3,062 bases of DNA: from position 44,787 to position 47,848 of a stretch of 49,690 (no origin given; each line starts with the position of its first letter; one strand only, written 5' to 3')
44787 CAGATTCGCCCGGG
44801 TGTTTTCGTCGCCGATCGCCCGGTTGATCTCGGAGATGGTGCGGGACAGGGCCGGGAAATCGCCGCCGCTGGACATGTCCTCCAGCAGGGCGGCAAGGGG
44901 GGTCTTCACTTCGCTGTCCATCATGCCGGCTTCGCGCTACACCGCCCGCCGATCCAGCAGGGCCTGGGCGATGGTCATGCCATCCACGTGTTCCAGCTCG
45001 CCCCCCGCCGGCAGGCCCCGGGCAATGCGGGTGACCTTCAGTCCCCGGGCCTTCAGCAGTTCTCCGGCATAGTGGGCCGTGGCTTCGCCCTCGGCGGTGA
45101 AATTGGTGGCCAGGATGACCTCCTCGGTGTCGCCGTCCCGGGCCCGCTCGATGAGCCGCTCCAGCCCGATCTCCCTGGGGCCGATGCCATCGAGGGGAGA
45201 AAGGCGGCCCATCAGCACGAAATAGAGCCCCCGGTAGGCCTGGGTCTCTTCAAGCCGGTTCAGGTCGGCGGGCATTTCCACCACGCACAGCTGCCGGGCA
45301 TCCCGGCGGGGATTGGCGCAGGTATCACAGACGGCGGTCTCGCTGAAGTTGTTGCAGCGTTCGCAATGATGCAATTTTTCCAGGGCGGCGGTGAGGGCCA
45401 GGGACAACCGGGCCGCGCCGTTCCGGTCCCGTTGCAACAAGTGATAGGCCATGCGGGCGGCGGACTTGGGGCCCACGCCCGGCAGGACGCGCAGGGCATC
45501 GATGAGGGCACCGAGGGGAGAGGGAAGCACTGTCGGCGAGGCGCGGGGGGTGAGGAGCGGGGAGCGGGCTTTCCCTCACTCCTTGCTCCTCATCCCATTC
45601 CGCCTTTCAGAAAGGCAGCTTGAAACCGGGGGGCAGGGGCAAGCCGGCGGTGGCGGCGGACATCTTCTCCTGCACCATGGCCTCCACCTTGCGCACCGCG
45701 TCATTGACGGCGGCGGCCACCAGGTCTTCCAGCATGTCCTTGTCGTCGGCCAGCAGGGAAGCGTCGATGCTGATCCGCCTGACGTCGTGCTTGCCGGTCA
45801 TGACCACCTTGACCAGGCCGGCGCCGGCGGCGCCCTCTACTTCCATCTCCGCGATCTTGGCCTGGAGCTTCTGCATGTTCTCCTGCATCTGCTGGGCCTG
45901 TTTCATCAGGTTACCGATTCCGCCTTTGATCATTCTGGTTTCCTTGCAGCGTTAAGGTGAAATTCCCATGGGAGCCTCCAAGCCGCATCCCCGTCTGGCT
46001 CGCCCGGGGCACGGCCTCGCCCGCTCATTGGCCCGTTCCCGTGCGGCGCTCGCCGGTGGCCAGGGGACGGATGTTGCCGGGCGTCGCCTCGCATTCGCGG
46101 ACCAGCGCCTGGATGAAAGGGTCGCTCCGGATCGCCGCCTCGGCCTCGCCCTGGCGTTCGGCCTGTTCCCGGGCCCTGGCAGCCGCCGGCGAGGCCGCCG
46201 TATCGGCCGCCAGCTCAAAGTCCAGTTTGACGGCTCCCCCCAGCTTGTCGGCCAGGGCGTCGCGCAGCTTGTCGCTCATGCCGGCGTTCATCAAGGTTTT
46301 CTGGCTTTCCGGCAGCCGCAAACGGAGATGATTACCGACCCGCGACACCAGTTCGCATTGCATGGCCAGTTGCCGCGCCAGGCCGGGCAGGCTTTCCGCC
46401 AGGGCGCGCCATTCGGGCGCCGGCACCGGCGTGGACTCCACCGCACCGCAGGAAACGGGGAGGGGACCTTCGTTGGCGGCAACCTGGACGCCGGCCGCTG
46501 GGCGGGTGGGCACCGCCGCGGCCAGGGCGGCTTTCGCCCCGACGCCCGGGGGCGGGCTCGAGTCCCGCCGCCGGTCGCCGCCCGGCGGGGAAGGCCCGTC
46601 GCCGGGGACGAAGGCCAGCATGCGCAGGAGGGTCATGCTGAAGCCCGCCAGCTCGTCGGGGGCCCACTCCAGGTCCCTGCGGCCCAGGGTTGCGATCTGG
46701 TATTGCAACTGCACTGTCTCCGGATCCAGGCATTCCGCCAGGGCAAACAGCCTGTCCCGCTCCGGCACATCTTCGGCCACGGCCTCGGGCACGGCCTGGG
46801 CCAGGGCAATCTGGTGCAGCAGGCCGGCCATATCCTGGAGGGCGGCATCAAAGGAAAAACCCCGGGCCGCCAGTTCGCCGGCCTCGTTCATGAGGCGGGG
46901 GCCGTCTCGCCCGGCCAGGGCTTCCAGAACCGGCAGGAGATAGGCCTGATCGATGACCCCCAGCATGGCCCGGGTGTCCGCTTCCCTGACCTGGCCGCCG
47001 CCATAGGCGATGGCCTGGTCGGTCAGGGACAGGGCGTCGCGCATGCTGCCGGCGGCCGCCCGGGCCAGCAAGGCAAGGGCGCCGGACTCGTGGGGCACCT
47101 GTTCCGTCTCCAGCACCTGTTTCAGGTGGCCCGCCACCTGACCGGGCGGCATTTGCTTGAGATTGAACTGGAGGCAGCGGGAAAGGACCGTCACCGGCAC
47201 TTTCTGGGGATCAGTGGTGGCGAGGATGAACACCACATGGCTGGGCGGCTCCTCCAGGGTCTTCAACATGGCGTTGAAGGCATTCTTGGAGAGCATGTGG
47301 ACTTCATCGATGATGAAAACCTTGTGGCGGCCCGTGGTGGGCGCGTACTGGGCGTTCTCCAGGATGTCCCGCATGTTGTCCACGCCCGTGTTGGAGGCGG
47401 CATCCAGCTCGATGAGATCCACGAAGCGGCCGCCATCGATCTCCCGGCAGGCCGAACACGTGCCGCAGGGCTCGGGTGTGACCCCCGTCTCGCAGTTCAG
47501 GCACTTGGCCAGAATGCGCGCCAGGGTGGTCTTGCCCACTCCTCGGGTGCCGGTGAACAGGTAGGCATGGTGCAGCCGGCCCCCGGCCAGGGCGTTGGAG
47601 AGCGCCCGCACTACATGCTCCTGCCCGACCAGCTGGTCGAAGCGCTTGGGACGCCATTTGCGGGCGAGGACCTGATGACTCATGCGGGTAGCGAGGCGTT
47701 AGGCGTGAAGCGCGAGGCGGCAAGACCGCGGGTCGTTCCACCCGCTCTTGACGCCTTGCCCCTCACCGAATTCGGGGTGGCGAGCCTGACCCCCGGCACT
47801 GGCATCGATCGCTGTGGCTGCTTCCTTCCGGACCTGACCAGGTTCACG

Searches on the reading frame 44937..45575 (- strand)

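Call 9: search_protein_families(library=ncbifam, proteins=[window:44937-45575:-], max_evalue=0.00001)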
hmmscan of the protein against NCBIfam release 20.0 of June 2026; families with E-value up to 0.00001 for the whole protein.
window:44937-45575:- (212 aa): 1 family
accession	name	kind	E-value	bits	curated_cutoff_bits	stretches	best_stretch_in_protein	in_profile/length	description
TIGR00615.1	recR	equivalog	1.7e-67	226.7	162.55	1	18-210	4-196/196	recombination mediator RecR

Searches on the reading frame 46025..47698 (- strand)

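Call 9: search_protein_families(library=ncbifam, proteins=[window:46025-47698:-], max_evalue=0.00001)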
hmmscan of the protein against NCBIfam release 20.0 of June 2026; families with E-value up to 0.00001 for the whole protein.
window:46025-47698:- (557 aa): 77 families (the best 25 are shown)
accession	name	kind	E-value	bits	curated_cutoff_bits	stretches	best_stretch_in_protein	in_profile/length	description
NF008975.0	PRK12323.1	equivalog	3.5e-217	723.5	875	2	6-403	1-390/709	DNA polymerase III subunit gamma/tau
NF005942.0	PRK07994.1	equivalog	2.8e-213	710.6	613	2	6-367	1-362/655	DNA polymerase III subunit gamma/tau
NF005423.0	PRK07003.1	equivalog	1.5e-206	688.6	1260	2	6-421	1-419/831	DNA polymerase III subunit gamma/tau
NF006429.0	PRK08691.1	equivalog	7.8e-195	649.5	969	1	6-370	1-365/709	DNA polymerase III subunits gamma and tau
NF011511.0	PRK14949.1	equivalog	1.3e-166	556.8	1016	1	6-366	1-360/984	DNA polymerase III subunits gamma and tau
NF011519.0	PRK14958.1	equivalog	4.1e-155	517.3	912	2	6-366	1-359/509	DNA polymerase III subunits gamma and tau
NF011526.0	PRK14965.1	equivalog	1.7e-133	446.5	670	1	6-365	1-363/578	DNA polymerase III subunits gamma and tau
NF006585.0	PRK09111.1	equivalog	1.1e-132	443.8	604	1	6-534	25-578/616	DNA polymerase III subunit gamma/tau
TIGR02397.1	dnaX_nterm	equivalog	2e-129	431.9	250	1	8-360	1-354/355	DNA polymerase III subunit gamma/tau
NF011522.0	PRK14961.1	equivalog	1.3e-125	419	562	1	6-364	1-361/363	DNA polymerase III subunits gamma and tau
NF011521.0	PRK14960.1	equivalog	5.8e-125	418.3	1228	1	8-365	2-360/702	DNA polymerase III subunit gamma/tau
NF004046.1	PRK05563.1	equivalog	3.4e-123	412.5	400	1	8-360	2-356/567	DNA polymerase III subunit gamma/tau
NF011510.0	PRK14948.1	equivalog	1.7e-109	367.4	593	1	6-306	3-304/640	DNA polymerase III subunit gamma/tau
NF006280.0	PRK08451.1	equivalog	4.3e-107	359.1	572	1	9-278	2-271/535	DNA polymerase III subunit gamma/tau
NF011512.0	PRK14950.1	equivalog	4.4e-107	359.6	593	1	6-306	1-302/585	DNA polymerase III subunits gamma and tau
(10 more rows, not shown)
